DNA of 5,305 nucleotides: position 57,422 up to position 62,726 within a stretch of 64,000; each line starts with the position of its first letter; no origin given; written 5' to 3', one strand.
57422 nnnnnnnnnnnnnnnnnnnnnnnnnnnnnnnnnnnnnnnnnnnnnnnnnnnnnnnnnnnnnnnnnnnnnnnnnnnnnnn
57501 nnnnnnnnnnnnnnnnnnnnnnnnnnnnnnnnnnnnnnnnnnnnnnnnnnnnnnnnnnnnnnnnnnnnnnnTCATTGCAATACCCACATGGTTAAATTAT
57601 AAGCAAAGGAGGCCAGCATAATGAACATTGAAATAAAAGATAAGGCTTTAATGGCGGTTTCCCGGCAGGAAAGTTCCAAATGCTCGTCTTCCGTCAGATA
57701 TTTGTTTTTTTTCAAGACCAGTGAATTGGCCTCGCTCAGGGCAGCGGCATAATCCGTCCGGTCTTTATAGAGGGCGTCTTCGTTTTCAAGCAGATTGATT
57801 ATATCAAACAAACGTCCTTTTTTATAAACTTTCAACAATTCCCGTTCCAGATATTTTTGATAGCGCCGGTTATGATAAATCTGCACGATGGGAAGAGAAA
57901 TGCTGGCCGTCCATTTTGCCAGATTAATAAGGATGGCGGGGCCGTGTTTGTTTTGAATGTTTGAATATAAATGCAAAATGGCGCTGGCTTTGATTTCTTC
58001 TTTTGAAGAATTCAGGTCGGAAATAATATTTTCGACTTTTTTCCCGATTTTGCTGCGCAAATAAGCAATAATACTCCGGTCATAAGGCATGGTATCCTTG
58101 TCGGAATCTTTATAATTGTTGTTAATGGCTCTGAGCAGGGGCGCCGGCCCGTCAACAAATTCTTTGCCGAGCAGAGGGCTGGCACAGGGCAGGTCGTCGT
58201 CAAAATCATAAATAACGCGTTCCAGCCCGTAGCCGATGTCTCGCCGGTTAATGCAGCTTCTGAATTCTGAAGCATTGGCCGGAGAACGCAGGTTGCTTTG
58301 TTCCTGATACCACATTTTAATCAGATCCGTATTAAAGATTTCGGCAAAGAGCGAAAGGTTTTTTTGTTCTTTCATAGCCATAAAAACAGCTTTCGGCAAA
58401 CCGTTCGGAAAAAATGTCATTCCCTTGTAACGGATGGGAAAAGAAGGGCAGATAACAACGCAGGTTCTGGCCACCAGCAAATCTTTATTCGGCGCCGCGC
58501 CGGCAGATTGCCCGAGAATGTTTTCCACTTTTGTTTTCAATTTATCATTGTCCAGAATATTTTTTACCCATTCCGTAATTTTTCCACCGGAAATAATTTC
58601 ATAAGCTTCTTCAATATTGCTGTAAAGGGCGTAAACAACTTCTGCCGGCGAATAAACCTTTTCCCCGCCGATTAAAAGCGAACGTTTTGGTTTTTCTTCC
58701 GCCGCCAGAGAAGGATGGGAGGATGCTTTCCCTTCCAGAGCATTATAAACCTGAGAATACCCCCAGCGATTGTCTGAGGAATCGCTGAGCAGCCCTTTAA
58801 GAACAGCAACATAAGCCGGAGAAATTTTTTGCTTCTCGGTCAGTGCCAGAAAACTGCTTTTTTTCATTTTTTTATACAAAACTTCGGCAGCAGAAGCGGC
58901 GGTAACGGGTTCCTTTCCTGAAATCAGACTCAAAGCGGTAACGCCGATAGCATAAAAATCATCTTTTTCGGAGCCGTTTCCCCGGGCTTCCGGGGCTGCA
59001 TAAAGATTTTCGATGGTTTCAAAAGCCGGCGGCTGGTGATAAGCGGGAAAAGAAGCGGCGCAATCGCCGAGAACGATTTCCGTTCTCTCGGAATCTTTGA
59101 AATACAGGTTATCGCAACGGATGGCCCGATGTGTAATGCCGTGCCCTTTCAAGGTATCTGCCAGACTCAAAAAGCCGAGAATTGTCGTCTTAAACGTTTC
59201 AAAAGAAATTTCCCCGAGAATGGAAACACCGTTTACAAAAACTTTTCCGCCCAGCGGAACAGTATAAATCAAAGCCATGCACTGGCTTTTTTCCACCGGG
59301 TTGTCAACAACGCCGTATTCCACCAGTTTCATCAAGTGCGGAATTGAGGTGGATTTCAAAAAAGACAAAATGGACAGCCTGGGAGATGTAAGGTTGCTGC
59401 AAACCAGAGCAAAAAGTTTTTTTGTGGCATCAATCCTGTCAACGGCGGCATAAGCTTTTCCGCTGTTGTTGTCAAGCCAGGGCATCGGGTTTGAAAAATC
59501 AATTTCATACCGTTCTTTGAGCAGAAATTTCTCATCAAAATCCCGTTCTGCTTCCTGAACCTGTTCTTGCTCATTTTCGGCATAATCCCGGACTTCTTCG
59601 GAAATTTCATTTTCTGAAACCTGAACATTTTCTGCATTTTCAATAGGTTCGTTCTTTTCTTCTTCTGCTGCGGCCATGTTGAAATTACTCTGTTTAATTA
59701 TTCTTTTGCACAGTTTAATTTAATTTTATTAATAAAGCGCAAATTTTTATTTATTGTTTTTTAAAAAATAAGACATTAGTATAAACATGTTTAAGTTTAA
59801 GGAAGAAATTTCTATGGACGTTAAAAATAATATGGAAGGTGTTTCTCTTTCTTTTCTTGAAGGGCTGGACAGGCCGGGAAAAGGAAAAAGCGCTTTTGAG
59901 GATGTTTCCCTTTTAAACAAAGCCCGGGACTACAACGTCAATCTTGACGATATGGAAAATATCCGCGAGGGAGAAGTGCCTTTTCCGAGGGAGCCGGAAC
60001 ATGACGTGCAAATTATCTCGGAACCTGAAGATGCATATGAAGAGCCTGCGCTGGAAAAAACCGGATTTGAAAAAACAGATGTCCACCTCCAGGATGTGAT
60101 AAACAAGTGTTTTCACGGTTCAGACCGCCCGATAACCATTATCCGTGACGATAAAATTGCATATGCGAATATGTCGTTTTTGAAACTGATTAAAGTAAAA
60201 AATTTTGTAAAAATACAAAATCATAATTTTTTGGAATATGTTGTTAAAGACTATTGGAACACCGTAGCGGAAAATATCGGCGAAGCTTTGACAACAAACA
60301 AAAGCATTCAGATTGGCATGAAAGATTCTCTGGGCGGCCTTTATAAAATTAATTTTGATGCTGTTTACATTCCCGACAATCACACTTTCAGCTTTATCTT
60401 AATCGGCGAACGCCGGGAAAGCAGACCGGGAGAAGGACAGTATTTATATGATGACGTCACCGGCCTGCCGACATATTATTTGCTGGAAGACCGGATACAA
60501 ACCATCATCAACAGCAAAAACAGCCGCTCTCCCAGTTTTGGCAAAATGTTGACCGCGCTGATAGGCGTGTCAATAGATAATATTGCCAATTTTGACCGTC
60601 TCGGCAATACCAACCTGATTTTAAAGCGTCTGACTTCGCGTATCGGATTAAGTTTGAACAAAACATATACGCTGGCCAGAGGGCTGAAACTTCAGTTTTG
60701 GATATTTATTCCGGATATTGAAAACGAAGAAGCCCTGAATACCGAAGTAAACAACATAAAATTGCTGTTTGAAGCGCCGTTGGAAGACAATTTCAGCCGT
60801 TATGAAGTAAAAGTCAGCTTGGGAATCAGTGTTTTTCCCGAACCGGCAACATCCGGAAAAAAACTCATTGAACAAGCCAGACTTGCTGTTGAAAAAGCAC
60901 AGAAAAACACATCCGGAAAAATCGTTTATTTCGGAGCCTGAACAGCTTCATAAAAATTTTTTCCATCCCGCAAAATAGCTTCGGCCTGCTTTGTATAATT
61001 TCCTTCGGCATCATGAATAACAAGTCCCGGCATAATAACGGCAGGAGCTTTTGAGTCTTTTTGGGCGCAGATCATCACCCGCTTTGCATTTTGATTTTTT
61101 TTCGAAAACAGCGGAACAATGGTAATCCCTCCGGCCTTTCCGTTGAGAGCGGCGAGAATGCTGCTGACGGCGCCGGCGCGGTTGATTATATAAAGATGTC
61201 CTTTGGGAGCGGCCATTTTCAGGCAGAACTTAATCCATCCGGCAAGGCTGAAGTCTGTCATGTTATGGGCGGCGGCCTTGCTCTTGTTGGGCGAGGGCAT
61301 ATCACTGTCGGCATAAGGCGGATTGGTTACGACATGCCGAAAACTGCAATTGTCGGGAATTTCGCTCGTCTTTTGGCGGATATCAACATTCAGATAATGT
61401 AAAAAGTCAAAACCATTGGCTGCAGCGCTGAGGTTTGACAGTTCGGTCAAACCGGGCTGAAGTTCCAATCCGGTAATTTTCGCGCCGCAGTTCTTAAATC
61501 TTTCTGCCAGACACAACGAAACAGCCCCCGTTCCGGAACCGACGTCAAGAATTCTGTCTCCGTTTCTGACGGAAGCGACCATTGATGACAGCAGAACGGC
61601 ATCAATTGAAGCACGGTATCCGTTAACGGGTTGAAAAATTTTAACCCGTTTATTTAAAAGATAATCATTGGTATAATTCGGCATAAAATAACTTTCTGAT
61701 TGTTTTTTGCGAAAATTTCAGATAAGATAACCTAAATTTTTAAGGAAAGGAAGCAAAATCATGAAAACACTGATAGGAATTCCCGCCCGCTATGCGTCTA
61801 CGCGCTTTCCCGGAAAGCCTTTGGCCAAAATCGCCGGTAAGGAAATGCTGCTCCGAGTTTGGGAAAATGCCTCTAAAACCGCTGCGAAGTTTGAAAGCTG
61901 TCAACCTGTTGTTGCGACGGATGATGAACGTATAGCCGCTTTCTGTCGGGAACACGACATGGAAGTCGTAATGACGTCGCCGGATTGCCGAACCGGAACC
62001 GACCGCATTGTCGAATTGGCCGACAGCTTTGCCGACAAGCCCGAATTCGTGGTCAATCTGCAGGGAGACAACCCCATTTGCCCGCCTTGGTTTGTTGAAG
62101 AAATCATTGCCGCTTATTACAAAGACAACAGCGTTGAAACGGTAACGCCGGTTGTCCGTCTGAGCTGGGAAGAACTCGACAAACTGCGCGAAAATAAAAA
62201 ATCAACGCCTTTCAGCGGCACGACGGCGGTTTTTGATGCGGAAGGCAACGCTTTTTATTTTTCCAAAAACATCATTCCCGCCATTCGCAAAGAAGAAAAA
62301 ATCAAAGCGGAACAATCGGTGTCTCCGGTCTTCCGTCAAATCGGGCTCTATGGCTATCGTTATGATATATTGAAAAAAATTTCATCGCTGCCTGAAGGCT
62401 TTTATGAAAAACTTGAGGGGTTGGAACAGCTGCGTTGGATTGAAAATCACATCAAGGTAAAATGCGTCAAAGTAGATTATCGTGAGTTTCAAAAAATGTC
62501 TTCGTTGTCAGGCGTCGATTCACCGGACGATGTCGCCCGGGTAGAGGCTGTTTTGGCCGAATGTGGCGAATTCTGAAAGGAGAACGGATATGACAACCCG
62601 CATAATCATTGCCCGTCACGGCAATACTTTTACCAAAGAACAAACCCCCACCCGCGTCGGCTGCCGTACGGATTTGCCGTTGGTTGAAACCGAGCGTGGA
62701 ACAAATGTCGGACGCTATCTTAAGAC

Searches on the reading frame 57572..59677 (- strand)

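Call 3: search_protein_families(library=pfam, proteins=[window:57572-59677:-], max_evalue=0.1)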
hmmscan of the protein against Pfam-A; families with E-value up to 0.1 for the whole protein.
window:57572-59677:- (701 aa): 1 family
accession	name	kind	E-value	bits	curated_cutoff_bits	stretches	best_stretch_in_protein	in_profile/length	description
PF00069.31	Pkinase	-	3.3e-07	30.4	31.7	1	155-312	93-259/263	Protein kinase domain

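Call 4: search_protein_families(library=ncbifam, proteins=[window:57572-59677:-], max_evalue=0.1)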
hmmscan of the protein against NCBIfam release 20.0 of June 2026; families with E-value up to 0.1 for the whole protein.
window:57572-59677:- (701 aa): 5 families
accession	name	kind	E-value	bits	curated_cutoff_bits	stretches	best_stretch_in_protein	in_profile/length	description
NF038150.1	lanthi_synth_IV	equivalog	1.2e-10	40.4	650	1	166-330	304-469/851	class IV lanthionine synthetase LanL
NF047741.1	antiphage_MADS6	equivalog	8.7e-10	37.7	460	1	176-327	315-470/612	methylation-associated defense system protein kinase MAD6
NF033442.0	BREX_PglW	equivalog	0.0011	16.7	990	1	219-281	387-448/1391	BREX system serine/threonine kinase PglW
NF033483.0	PknB_PASTA_kin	equivalog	0.0026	16.9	450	1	226-305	174-255/563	Stk1 family PASTA domain-containing Ser/Thr kinase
TIGR03903.1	TOMM_kin_cyc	equivalog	0.03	12.1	705.75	1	226-272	155-203/1267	TOMM system kinase/cyclase fusion protein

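Call 13: search_protein_families(library=padloc, proteins=[window:57572-59677:-], max_evalue=0.1)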
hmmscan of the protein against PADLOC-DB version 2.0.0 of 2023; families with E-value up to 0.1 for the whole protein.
window:57572-59677:- (701 aa): 16 families
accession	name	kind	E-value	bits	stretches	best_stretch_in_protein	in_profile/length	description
PDLC03920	MkoA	-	2.8e-10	37.2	1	175-376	137-331/1112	-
PDLC04042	PD-T4-6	-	5.6e-08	30.8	1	174-323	123-278/292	-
PDLC04053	PD-T4-6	-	4.7e-07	27.6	1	174-329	124-282/311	-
PDLC04054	PD-T4-6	-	9.2e-07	26.6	1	178-297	129-252/347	-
PDLC04045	PD-T4-6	-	2.5e-06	24.7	1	166-315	145-296/350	-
PDLC04044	PD-T4-6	-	2.6e-06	24.8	1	170-322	148-297/372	-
PDLC04138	mad6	-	5.3e-06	23.6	1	179-322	172-318/659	mads_6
PDLC04040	PD-T4-6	-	3.2e-05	20.9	1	226-329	171-281/547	-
PDLC04052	PD-T4-6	-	9.1e-05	19.8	1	225-305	181-263/496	-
PDLC04048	PD-T4-6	-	0.0017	15.8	1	177-292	128-246/354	-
PDLC04047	PD-T4-6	-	0.0019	15.3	1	179-275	130-229/327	-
PDLC02512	PglW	-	0.011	11.6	0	221-280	391-450/1403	PglW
PDLC04041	PD-T4-6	-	0.012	12.8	1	226-328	200-303/443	-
PDLC04060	PD-T4-6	-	0.015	12.3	1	226-305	175-256/486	-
PDLC04061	PD-T4-6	-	0.017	12.6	1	237-305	202-270/510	-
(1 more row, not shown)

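Call 14: search_protein_families(library=phrogs, proteins=[window:57572-59677:-], max_evalue=0.1)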
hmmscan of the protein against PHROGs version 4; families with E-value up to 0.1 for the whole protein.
window:57572-59677:- (701 aa): 1 family
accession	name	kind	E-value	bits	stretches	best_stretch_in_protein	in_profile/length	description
phrog_2361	-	other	0.041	13.8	1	224-264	173-221/415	serine-threonine kinase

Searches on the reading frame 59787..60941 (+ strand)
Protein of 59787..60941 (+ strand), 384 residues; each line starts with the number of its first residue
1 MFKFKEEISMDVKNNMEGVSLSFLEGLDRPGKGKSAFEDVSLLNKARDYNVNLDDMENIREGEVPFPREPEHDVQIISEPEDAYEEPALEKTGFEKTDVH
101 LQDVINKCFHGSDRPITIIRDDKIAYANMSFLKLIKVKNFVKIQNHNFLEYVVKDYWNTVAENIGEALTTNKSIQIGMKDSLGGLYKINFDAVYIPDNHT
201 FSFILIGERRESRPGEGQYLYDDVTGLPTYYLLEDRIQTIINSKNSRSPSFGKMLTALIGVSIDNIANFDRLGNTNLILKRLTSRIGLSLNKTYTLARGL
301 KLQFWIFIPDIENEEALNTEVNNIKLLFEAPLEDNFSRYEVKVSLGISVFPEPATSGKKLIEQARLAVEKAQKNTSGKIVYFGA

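Call 3: search_protein_families(library=pfam, proteins=[window:59787-60941:+], max_evalue=0.1)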
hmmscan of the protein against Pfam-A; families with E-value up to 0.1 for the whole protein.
window:59787-60941:+ (384 aa): 1 family
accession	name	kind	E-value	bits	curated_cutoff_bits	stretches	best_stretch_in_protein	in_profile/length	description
PF00990.26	GGDEF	-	9e-09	35.7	23.8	1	221-375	3-158/161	Diguanylate cyclase, GGDEF domain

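Call 4: search_protein_families(library=ncbifam, proteins=[window:59787-60941:+], max_evalue=0.1)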
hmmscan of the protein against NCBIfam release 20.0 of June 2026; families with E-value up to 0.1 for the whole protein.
window:59787-60941:+ (384 aa): 9 families
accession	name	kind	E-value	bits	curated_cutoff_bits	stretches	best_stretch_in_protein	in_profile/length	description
NF045675.1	PhdiestaseDibA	equivalog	1.3e-08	33.7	980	1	221-374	205-356/623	phosphodiesterase DibA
NF047874.1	MASE3_PAS_HK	subfamily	3e-07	29.6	560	1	96-204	258-369/655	MASE3 domain-containing sensor histidine kinase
NF052458.1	PhdiestGepA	equivalog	6.7e-06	24.6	1200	1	263-380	458-576/840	phosphodiesterase GepA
NF008467.0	PRK11359.1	equivalog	6.8e-05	21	857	1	220-382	377-531/800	oxygen-sensing cyclic-di-GMP phosphodiesterase DosP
TIGR00254.1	GGDEF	domain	0.0001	22.1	37.4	1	221-380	7-165/168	diguanylate cyclase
NF007135.0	PRK09581.1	equivalog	0.00039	19.4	474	1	221-380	294-453/457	PleD family two-component system response regulator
NF053781.1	cdiGMPphdstlr2612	equivalog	0.00049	17.8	1600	1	220-382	841-1002/1268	Tlr1612 family c-di-GMP phosphodiesterase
NF007423.1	PRK09966.1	equivalog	0.003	16.5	325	1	222-364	242-382/390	diguanylate cyclase DgcN/YfiN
NF007474.0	PRK10060.1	equivalog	0.014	13.6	782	1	222-382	240-395/663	cyclic di-GMP phosphodiesterase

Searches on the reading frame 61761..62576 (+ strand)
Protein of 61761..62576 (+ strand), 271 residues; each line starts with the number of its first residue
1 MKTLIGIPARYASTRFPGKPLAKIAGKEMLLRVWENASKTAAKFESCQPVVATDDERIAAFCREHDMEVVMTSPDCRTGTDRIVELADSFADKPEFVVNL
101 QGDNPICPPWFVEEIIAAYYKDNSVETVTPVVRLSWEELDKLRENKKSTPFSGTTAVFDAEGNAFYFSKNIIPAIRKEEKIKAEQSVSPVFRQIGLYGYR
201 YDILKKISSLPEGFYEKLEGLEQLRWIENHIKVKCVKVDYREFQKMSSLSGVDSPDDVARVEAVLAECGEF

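Call 77: find_encoding_contigs(protein=window:61761-62576:+, flank=10000, max_places=2)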
Protein window:61761-62576:+ (271 aa): 2 contigs read that carry it; 1 place shown.
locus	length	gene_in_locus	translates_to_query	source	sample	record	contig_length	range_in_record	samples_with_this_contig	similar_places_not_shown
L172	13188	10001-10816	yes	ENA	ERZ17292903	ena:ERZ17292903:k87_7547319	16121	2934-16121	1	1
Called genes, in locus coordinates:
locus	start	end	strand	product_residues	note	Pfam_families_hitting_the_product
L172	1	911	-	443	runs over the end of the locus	-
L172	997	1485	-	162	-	-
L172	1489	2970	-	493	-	-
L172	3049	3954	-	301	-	-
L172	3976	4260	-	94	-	PF20082:DUF6476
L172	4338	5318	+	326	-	PF00849:PseudoU_synth_2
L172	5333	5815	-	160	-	-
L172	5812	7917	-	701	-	PF00069:Pkinase (weak)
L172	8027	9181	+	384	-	PF00990:GGDEF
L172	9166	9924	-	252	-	PF01135:PCMT (faint), PF05175:MTS, PF13649:Methyltransf_25 (weak)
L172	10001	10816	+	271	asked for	PF02348:CTP_transf_3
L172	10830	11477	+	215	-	PF00300:His_Phos_1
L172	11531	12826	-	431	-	PF00083:Sugar_tr, PF07690:MFS_1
